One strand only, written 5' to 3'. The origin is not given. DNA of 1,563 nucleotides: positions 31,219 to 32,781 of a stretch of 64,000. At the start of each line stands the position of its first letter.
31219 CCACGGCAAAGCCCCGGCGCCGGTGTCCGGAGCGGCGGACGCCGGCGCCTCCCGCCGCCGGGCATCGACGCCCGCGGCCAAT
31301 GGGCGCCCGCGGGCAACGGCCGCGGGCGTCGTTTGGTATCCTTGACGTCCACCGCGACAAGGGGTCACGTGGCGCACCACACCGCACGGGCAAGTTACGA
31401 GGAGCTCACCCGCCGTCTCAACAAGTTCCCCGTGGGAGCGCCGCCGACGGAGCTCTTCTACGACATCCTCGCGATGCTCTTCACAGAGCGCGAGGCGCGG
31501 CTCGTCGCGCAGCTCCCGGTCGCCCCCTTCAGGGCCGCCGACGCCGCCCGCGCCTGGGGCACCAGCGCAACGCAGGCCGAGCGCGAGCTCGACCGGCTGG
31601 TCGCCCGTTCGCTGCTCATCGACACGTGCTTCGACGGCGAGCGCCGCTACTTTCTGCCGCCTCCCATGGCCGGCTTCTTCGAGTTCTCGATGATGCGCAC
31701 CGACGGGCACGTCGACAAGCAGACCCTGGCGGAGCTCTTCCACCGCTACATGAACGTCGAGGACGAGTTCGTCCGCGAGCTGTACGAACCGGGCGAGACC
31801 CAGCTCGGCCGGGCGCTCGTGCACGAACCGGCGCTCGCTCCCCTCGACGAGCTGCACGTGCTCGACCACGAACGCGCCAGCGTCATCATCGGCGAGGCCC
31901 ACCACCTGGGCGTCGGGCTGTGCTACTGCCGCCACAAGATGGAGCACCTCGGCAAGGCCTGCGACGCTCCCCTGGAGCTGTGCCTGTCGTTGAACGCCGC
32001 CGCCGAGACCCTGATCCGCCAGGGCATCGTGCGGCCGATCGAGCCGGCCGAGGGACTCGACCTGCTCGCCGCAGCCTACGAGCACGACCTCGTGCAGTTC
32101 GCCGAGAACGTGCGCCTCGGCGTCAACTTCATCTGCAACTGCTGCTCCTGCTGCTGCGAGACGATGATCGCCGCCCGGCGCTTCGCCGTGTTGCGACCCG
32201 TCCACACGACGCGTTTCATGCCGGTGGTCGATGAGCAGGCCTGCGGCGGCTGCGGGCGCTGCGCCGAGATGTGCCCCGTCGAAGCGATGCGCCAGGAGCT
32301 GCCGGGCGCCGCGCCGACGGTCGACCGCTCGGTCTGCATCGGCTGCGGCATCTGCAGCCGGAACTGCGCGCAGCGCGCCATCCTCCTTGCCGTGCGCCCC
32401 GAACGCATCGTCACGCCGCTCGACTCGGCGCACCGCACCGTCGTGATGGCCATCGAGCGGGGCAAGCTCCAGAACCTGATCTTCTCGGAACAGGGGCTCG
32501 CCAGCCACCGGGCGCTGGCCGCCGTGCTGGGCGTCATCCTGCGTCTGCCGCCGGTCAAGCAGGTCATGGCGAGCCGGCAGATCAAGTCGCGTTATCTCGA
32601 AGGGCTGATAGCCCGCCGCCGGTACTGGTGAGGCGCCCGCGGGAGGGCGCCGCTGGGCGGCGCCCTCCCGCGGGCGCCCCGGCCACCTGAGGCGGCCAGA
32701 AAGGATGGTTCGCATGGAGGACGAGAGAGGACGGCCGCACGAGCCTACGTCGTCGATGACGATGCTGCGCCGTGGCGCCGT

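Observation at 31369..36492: Unusual Cys-rich Fe-S protein (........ plus 2x[4Fe-4S]) heading a cassette with mu-crystallin/OCD and two class-I aminotransferases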

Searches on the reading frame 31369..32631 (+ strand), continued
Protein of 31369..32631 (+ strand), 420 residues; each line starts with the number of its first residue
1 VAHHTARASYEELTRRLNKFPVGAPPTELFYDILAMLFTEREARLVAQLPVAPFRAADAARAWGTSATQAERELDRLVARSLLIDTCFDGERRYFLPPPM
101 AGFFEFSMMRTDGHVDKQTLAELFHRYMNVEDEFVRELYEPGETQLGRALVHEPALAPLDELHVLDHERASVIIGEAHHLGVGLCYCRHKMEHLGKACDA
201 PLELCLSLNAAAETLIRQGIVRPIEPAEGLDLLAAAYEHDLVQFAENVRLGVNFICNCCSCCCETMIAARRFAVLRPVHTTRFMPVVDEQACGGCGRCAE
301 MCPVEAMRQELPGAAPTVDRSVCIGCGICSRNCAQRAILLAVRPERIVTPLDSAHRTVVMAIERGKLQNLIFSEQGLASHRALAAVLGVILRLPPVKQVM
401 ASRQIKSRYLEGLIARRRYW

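Call 59: search_protein_families(library=pfam, proteins=[P0339, P0295, P0302, P0242, P0293, P0292, P0289, P0279, P0318, P0384], max_evalue=0.001)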
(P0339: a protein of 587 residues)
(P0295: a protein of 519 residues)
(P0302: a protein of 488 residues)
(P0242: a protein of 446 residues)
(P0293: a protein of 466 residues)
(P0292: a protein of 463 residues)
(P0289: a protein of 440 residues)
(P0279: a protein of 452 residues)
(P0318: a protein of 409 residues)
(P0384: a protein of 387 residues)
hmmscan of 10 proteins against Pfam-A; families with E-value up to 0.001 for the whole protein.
P0339 (587 aa): 4 families
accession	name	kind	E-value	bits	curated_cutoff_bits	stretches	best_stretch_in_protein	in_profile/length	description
PF00037.32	Fer4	-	2.6e-05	24.3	21.1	1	429-447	6-24/24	4Fe-4S binding domain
PF12838.12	Fer4_7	-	0.00011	23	27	1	431-451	2-22/52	4Fe-4S dicluster domain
PF12837.12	Fer4_6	-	0.00027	21.2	25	1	431-446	9-24/24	4Fe-4S binding domain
PF17782.7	DprA_WH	-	0.00048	20.6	22.9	0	153-185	10-42/61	DprA winged helix domain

P0295 (519 aa): 12 families
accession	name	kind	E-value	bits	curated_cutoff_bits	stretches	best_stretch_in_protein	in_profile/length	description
PF00037.32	Fer4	-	6.5e-11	42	21.1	2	358-379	3-24/24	4Fe-4S binding domain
PF12838.12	Fer4_7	-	8e-11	42.7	27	2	362-437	1-52/52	4Fe-4S dicluster domain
PF13237.11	Fer4_10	-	9.6e-09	35.5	25.5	1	359-385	5-33/53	4Fe-4S dicluster domain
PF25160.1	LdpA_Fe-S-bd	-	1.7e-08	34.5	27.6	0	348-381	17-46/49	LdpA Fe-S cluster-binding domain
PF12837.12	Fer4_6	-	1.1e-07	31.8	25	1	415-438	1-24/24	4Fe-4S binding domain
PF13187.11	Fer4_9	-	2.7e-07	30.9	27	1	363-437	2-51/52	4Fe-4S dicluster domain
PF14697.11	Fer4_21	-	7.2e-07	29.7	35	0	416-444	1-29/59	4Fe-4S dicluster domain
PF12797.12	Fer4_2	-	2.7e-06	27.4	24.5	0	358-374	5-21/22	4Fe-4S binding domain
PF13183.11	Fer4_8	-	6.5e-06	27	27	1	362-436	4-67/68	4Fe-4S dicluster domain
PF13484.11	Fer4_16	-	1.6e-05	26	30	1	363-435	2-65/66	4Fe-4S double cluster binding domain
PF13534.11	Fer4_17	-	3.2e-05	24.8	22.2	1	363-436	2-59/61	4Fe-4S dicluster domain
PF13370.11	Fer4_13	-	0.00042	21.4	24.5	0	358-374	1-17/58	4Fe-4S single cluster domain of Ferredoxin I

P0302 (488 aa): 7 families
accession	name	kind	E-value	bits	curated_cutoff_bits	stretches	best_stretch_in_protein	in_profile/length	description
PF12838.12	Fer4_7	-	1.4e-09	38.7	27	1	119-172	1-52/52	4Fe-4S dicluster domain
PF00037.32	Fer4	-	1.3e-08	34.7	21.1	2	114-135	2-23/24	4Fe-4S binding domain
PF12837.12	Fer4_6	-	4.3e-08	33.2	25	1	113-134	2-23/24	4Fe-4S binding domain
PF13187.11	Fer4_9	-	8.2e-08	32.6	27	1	119-172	1-51/52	4Fe-4S dicluster domain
PF14697.11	Fer4_21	-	2.4e-05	24.8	35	1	115-172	3-56/59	4Fe-4S dicluster domain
PF13237.11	Fer4_10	-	3.5e-05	24.1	25.5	1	115-168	4-52/53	4Fe-4S dicluster domain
PF12797.12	Fer4_2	-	0.00011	22.4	24.5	1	113-132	3-22/22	4Fe-4S binding domain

P0242 (446 aa): 11 families
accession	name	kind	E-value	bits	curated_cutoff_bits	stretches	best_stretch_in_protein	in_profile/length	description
PF13237.11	Fer4_10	-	7.8e-12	45.4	25.5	2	240-294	4-53/53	4Fe-4S dicluster domain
PF12838.12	Fer4_7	-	2.7e-11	44.2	27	1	244-296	1-51/52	4Fe-4S dicluster domain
PF12837.12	Fer4_6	-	7.6e-11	41.9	25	2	241-259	5-23/24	4Fe-4S binding domain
PF00037.32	Fer4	-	8.3e-11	41.7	21.1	2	240-260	3-23/24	4Fe-4S binding domain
PF14697.11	Fer4_21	-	3.9e-09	36.9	35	1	240-298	3-57/59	4Fe-4S dicluster domain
PF13187.11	Fer4_9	-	3.9e-09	36.8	27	1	245-296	2-50/52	4Fe-4S dicluster domain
PF12797.12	Fer4_2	-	5.9e-08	32.6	24.5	2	238-257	3-22/22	4Fe-4S binding domain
PF25160.1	LdpA_Fe-S-bd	-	4.1e-07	30.1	27.6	1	239-262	22-45/49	LdpA Fe-S cluster-binding domain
PF13484.11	Fer4_16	-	1.7e-05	25.9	30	1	245-295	2-65/66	4Fe-4S double cluster binding domain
PF13183.11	Fer4_8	-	0.00014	22.8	27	1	243-296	3-67/68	4Fe-4S dicluster domain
PF12800.12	Fer4_4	-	0.00047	20.7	24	0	243-257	2-16/17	4Fe-4S binding domain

P0293 (466 aa): 7 families
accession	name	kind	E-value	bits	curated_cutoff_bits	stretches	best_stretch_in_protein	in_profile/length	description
PF00037.32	Fer4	-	2.5e-09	37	21.1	2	312-332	4-24/24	4Fe-4S binding domain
PF12838.12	Fer4_7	-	4.8e-08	33.8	27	1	315-375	1-52/52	4Fe-4S dicluster domain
PF13187.11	Fer4_9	-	9.1e-08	32.5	27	1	315-375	1-51/52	4Fe-4S dicluster domain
PF13237.11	Fer4_10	-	8.6e-05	22.8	25.5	1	312-371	5-52/53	4Fe-4S dicluster domain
PF12837.12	Fer4_6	-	8.8e-05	22.7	25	1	312-331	5-24/24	4Fe-4S binding domain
PF14697.11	Fer4_21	-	0.00022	21.7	35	0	354-379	1-29/59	4Fe-4S dicluster domain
PF25160.1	LdpA_Fe-S-bd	-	0.00023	21.3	27.6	1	314-333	26-45/49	LdpA Fe-S cluster-binding domain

P0292 (463 aa): 8 families
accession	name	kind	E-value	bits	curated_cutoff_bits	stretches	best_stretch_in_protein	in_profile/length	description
PF12838.12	Fer4_7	-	2.9e-09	37.7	27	1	284-333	1-49/52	4Fe-4S dicluster domain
PF13187.11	Fer4_9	-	4.3e-07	30.3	27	1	284-333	1-48/52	4Fe-4S dicluster domain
PF13237.11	Fer4_10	-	1.3e-06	28.7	25.5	1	281-332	5-52/53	4Fe-4S dicluster domain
PF14697.11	Fer4_21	-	3.9e-06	27.3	35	1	279-332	2-51/59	4Fe-4S dicluster domain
PF00037.32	Fer4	-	1.1e-05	25.5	21.1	1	316-332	2-18/24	4Fe-4S binding domain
PF12797.12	Fer4_2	-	0.00023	21.4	24.5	1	316-332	4-20/22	4Fe-4S binding domain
PF12837.12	Fer4_6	-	0.00055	20.2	25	1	316-332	3-19/24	4Fe-4S binding domain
PF25212.1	HVO_A0114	-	0.00069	19.8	27.6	0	45-82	36-72/84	HVO_A0114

P0289 (440 aa): 0 families

P0279 (452 aa): 7 families
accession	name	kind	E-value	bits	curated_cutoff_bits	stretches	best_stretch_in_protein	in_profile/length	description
PF12837.12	Fer4_6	-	1.6e-10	40.8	25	1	286-308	2-24/24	4Fe-4S binding domain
PF12838.12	Fer4_7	-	2.9e-09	37.7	27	1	292-343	1-51/52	4Fe-4S dicluster domain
PF00037.32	Fer4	-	8.1e-07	29.1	21.1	1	288-309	3-24/24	4Fe-4S binding domain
PF13237.11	Fer4_10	-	1.7e-05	25.1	25.5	1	288-340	4-52/53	4Fe-4S dicluster domain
PF13187.11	Fer4_9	-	3.4e-05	24.2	27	1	292-343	1-50/52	4Fe-4S dicluster domain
PF12797.12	Fer4_2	-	0.00018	21.7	24.5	1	284-305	1-22/22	4Fe-4S binding domain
PF25160.1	LdpA_Fe-S-bd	-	0.00031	20.9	27.6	1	286-309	21-44/49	LdpA Fe-S cluster-binding domain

P0318 (409 aa): 7 families
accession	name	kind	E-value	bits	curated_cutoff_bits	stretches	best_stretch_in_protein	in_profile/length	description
PF00037.32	Fer4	-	7.1e-09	35.6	21.1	1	209-231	2-24/24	4Fe-4S binding domain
PF12838.12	Fer4_7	-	4.2e-08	34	27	1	214-262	1-45/52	4Fe-4S dicluster domain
PF12837.12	Fer4_6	-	5.8e-08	32.8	25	1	208-230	2-24/24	4Fe-4S binding domain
PF12797.12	Fer4_2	-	2e-06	27.8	24.5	1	207-227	2-22/22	4Fe-4S binding domain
PF14697.11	Fer4_21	-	8.3e-06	26.3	35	1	209-262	2-48/59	4Fe-4S dicluster domain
PF13237.11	Fer4_10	-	1e-05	25.8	25.5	1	210-262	4-49/53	4Fe-4S dicluster domain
PF12800.12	Fer4_4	-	0.0002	21.9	24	1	213-227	2-16/17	4Fe-4S binding domain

P0384 (387 aa): 0 families

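Call 69: search_dna_similar(query=window:31369-32631:+, collection=plasmids, mode=protein, max_evalue=1e-10, max_rows=15)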
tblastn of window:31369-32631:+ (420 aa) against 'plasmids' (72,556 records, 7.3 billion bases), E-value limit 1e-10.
Records with a match: 3; places in all: 3; records where one place covers at least 80% of the query: 3.
Best place of each record, by identity: <60% 3.
By first word of the organism name: Cetobacterium 2; Acetoanaerobium 1.
By predicted mobility (MOB-suite, as given by PLSDB): non-mobilizable 3.
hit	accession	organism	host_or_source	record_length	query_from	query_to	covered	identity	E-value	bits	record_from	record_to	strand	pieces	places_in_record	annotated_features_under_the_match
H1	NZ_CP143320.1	Cetobacterium somerae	intestine of Yellow Catfish,pure culture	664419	1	414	99%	49.6%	3e-133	429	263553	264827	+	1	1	4Fe-4S dicluster-binding protein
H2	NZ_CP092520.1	Cetobacterium somerae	Danio rerio,tissue sample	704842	1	414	99%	49.2%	7e-133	428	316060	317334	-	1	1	4Fe-4S binding protein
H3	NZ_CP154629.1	Acetoanaerobium noterae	cell culture,Sludge of a digestion ...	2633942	1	416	99%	40.9%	4e-98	328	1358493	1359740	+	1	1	none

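Call 70: get_annotated_region(hit=H1, flank=6000)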
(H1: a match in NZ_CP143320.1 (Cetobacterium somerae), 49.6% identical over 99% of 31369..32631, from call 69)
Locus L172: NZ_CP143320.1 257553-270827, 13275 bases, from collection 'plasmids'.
description: Cetobacterium somerae strain ceto plasmid p1, complete sequence
organism: Cetobacterium somerae (NCBI taxid 188913)
taxonomy: Bacteria; Fusobacteriota; Fusobacteriia; Fusobacteriales; Fusobacteriaceae; Cetobacterium; Cetobacterium somerae
host: -; source: intestine of Yellow Catfish,pure culture; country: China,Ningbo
typing (MOB-suite, as given by PLSDB): non-mobilizable
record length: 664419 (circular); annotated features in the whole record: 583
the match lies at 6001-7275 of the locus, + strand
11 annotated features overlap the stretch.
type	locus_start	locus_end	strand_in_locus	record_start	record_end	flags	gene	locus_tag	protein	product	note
CDS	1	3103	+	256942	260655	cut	-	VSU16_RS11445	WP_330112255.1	glycoside hydrolase family 2 TIM barrel-domain containing protein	GO:0005975 - carbohydrate metabolic process [Evidence IEA]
CDS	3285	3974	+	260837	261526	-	-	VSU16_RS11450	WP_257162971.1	septum site-determining protein MinC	GO:0000902 - cell morphogenesis [Evidence IEA]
CDS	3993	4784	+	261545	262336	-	minD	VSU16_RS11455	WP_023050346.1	septum site-determining protein MinD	GO:0000918 - division septum site selection [Evidence IEA]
CDS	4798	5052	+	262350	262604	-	minE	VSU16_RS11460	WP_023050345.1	cell division topological specificity factor MinE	GO:0000910 - cytokinesis [Evidence IEA]; GO:0000918 - division septum site selection [Evidence IEA]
CDS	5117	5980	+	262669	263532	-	-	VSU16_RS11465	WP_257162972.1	DMT family transporter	GO:0055085 - transmembrane transport [Evidence IEA]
CDS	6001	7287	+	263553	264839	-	-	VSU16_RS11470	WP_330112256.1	4Fe-4S dicluster-binding protein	-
CDS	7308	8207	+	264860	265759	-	-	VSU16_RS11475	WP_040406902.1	endo alpha-1,4 polygalactosaminidase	-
CDS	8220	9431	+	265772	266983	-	-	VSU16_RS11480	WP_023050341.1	GAF domain-containing protein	-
CDS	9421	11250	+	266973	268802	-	-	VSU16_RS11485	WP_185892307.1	DUF2194 domain-containing protein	-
CDS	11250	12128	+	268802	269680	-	-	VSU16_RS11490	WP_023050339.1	hypothetical protein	-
CDS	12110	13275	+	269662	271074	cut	pelF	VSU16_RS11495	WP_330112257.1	GT4 family glycosyltransferase PelF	-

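Call 71: search_solved_structures(query=A2, max_evalue=1)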
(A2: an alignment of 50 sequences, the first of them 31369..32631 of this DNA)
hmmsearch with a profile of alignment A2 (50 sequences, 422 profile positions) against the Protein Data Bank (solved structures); distinct sequences matched with E-value up to 1: 300 (the best 60 are shown).
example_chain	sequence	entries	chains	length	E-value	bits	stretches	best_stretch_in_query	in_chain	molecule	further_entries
9sw6_H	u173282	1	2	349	4e-39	138.1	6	283-343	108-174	Tungsten formylmethanofuran dehydrogenase, subunit F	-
5t5i_F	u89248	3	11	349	8.8e-39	137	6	284-338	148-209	Tungsten formylmethanofuran dehydrogenase subunit fwdF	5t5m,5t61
9sw6_G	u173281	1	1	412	4.3e-38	134.7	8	289-343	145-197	Polyferredoxin protein MvhB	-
9sfi_T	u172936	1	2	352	1.7e-31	113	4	285-346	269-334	4Fe-4S ferredoxin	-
9sfi_O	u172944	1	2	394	2.6e-29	105.8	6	287-339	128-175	Ferredoxin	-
7bkb_K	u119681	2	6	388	1.4e-28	103.4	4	285-343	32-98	Formylmethanofuran dehydrogenase, subunit F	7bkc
9eri_B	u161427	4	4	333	6.7e-26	94.5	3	281-344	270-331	Na(+)-translocating ferredoxin:NAD(+) oxidoreductase complex subunit B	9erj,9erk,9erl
9sfi_A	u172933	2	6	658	2.4e-20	76.3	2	283-342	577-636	CoB--CoM heterodisulfide reductase iron-sulfur subunit A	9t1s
5odc_A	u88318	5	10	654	2.9e-19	72.7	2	281-339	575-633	Heterodisulfide reductase, subunit A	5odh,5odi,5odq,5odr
8rvu_a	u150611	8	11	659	1e-17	67.6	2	281-341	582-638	H(2):CoB-CoM heterodisulfide,ferredoxin reductase subunit A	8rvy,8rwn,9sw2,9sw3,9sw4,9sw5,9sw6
8rvv_A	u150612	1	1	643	1e-17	67.6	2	281-341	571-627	H(2):CoB-CoM heterodisulfide,ferredoxin reductase subunit A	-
7bkb_A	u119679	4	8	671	1.2e-17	67.4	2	279-343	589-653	CoB--CoM heterodisulfide reductase iron-sulfur subunit A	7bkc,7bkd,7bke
7zc6_B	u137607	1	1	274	1.5e-17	67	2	290-356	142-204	RnfB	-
7bkb_L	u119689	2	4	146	2.2e-14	56.6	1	278-344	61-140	Formylmethanofuran dehydrogenase, subunit G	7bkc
8e9g_I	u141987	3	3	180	2.2e-13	53.3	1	288-344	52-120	NADH-quinone oxidoreductase subunit I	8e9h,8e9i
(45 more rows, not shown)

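Call 75: search_protein_families(library=pfam, proteins=[L001:9652-10173:+], max_evalue=0.001)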
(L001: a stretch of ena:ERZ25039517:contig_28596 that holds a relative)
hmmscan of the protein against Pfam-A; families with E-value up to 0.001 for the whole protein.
L001:9652-10173:+ (174 aa): 0 families

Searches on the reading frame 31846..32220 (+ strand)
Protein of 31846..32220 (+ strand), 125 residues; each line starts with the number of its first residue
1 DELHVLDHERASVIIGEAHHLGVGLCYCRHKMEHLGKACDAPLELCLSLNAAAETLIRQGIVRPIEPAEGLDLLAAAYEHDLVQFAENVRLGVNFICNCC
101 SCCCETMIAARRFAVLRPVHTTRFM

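Call 44: search_solved_structures(query=A3, max_evalue=10, show_alignments=3)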
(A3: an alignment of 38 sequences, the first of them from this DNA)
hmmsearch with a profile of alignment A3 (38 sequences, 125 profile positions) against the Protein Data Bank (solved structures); distinct sequences matched with E-value up to 10: 0.

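Call 45: search_protein_families(library=pfam, alignment_id=A3, max_evalue=10)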
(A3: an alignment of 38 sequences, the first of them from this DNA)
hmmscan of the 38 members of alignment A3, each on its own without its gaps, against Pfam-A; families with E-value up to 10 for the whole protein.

A. member 1, seq(125 aa): 0 families

B. families by the number of members that match (of 38 scanned): 20 families
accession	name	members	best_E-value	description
PF01281.25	Ribosomal_L9_N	2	0.0065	Ribosomal protein L9, N-terminal domain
PF25603.1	SPT23_MGA2_DBD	2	0.062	SPT23/MGA2 DNA-binding domain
PF05985.16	EutC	1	0.0028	Ethanolamine ammonia-lyase light chain (EutC)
PF01248.31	Ribosomal_L7Ae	1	0.0077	Ribosomal protein L7Ae/L30e/S12e/Gadd45 family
PF08778.15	HIF-1a_CTAD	1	0.043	HIF-1 alpha C terminal transactivation domain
PF02359.24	CDC48_N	1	0.06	Cell division protein 48 (CDC48), N-terminal domain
PF23365.1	DUF7090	1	0.069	Family of unknown function (DUF7090)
PF11294.13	DUF3095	1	0.095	Protein of unknown function (DUF3095)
PF02552.22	CO_dh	1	0.098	CO dehydrogenase beta subunit/acetyl-CoA synthase epsilon subunit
PF24132.1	DUF7399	1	0.1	Family of unknown function (DUF7399)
PF22194.2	F-93_WHD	1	0.1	F-93, winged-helix domain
PF04485.17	NblA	1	0.11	Phycobilisome degradation protein nblA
PF12802.13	MarR_2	1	0.11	MarR family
PF06576.17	DUF1133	1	0.12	Protein of unknown function (DUF1133)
PF16260.11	DUF4914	1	0.14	Domain of unknown function (DUF4914)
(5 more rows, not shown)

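Call 64: find_homologous_proteins(query=A3, max_evalue=0.001)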
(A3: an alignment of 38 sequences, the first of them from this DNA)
Query A3 (38 sequences) (125 aa, profile of the alignment): 692 proteins with E <= 0.001 among 1759 candidates; the best 120 are listed.
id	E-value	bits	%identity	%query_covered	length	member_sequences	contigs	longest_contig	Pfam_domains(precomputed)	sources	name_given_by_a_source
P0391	3.8e-42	161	55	98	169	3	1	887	-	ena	-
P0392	4.4e-42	161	62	98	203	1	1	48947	-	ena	-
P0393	4.9e-42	161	62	100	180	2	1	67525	-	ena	-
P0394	7.7e-42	160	34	78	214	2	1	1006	PF14697.12,PF12837.13,PF00037.33,PF12838.13,PF13237.12,PF13183.12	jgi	jgi:Pyruvate/2-oxoacid:ferredoxin oxidoreductase delta subunit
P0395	1.0e-41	160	58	97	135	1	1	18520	-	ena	-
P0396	1.2e-41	159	62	100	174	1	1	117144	PF12797.13,PF12837.13,PF00037.33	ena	-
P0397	1.7e-41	159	52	98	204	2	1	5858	-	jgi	jgi:hypothetical protein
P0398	2.0e-41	159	58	98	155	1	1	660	-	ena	-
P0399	6.0e-41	157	55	98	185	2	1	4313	-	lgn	-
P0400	7.1e-41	157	62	100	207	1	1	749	PF12797.13,PF12837.13,PF00037.33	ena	-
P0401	7.7e-41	157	43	99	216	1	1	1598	PF00037.33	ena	-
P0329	2.1e-40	155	58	97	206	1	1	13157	PF00037.33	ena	-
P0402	4.0e-40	154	46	97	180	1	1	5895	PF12797.13,PF12837.13,PF00037.33,PF12838.13,PF13237.12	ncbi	-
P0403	5.0e-40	154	59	95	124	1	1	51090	-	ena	-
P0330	1.0e-39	153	61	93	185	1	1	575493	-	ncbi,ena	-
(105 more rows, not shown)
